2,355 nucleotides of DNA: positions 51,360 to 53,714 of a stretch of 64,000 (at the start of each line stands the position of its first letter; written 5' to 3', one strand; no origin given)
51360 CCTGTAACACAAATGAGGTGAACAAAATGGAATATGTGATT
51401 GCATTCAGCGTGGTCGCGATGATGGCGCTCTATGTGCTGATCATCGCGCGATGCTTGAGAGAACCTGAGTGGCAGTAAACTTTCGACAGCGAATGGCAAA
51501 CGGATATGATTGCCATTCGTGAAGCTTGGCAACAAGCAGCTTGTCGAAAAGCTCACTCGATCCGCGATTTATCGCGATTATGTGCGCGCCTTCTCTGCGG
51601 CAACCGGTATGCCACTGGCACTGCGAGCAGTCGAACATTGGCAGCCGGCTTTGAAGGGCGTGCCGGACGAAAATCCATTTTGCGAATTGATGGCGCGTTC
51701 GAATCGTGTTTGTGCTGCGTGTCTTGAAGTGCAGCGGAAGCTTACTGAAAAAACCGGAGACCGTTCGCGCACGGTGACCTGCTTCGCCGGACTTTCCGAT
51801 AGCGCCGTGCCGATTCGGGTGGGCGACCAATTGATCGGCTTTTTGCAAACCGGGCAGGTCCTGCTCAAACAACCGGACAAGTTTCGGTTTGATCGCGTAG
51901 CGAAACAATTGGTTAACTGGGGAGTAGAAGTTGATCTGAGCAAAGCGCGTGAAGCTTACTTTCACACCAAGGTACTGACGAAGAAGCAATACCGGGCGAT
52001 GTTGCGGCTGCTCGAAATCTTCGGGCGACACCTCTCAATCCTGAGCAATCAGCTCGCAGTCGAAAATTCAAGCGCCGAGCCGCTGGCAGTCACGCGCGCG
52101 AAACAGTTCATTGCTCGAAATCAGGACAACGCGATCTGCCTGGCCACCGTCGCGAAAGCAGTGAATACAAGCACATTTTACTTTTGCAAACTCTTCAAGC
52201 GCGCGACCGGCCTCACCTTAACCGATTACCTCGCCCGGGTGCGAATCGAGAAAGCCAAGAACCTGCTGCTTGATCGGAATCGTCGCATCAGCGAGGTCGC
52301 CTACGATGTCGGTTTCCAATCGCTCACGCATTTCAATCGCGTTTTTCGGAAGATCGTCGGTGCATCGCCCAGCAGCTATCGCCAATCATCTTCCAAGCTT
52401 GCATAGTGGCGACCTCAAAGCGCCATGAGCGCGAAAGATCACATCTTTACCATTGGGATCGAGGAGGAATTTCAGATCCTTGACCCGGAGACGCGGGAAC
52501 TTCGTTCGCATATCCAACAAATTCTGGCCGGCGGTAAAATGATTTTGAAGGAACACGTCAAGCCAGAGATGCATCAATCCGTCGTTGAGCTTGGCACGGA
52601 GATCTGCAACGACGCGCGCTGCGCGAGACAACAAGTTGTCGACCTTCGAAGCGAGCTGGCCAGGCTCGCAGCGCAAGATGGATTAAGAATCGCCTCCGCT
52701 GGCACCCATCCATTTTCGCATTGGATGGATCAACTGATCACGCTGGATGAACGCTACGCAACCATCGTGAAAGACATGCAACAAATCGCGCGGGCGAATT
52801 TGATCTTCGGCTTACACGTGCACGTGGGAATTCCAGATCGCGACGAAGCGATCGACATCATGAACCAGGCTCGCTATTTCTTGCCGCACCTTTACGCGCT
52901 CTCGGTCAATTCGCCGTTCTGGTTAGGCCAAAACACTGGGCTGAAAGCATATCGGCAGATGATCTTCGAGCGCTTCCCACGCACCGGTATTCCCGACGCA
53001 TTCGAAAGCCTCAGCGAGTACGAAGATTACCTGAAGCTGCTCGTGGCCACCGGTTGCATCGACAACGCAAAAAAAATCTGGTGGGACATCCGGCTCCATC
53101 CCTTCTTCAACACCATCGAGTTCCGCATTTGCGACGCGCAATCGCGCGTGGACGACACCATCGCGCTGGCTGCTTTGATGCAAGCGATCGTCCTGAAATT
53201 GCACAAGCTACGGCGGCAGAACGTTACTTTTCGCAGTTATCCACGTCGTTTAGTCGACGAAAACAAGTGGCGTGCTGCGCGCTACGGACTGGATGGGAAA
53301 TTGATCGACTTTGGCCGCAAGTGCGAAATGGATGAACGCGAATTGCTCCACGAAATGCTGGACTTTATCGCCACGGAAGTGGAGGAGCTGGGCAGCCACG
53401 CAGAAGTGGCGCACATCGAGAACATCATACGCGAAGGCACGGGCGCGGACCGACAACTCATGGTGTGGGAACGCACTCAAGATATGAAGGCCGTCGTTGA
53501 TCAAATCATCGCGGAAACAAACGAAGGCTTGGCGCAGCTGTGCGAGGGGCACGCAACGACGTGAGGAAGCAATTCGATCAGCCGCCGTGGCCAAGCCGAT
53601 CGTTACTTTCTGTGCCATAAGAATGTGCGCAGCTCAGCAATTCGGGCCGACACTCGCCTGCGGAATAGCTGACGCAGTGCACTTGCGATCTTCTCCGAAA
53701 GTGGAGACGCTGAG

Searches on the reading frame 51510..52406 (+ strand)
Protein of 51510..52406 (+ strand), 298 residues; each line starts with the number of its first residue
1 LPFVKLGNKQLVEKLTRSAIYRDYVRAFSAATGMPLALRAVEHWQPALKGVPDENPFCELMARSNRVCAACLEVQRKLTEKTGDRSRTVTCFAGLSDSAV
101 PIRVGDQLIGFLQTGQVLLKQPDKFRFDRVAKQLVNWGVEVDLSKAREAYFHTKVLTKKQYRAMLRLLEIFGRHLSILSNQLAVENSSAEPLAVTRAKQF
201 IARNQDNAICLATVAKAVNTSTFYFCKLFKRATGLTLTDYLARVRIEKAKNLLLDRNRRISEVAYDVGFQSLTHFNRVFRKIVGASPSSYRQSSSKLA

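Call 34: search_protein_families(library=pfam, proteins=[window:51510-52406:+], max_evalue=0.001)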
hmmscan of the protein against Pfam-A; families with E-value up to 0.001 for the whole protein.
window:51510-52406:+ (298 aa): 3 families
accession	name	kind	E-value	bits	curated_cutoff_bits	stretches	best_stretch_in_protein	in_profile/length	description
PF12833.13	HTH_18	-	5.7e-25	87.9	33.6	1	215-292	2-79/80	Helix-turn-helix domain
PF10114.15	PocR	-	9.6e-24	84.4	23.9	1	23-176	10-158/162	Sensory domain found in PocR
PF00165.29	HTH_AraC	-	1.1e-18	67.3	26.6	2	255-292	6-42/42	Bacterial regulatory helix-turn-helix proteins, AraC family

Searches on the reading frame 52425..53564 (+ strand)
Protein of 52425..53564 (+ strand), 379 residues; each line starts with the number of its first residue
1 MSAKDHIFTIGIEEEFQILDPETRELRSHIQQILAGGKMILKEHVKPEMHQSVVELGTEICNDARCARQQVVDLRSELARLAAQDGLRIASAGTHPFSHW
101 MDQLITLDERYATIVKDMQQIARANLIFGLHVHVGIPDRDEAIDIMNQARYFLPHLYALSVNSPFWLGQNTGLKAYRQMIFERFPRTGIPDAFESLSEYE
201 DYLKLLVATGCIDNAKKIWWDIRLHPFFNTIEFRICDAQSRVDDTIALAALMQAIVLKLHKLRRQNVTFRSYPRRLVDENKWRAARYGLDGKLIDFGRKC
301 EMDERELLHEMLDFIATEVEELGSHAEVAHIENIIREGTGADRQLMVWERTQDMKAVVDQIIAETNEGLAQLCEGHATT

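Call 63: search_protein_families(library=pfam, proteins=[window:52425-53564:+], max_evalue=0.00001)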
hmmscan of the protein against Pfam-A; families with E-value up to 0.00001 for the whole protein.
window:52425-53564:+ (379 aa): 1 family
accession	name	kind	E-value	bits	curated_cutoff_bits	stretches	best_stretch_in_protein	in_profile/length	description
PF04107.18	GCS2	-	1.5e-66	225.2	21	1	11-289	2-291/291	Glutamate-cysteine ligase family 2(GCS2)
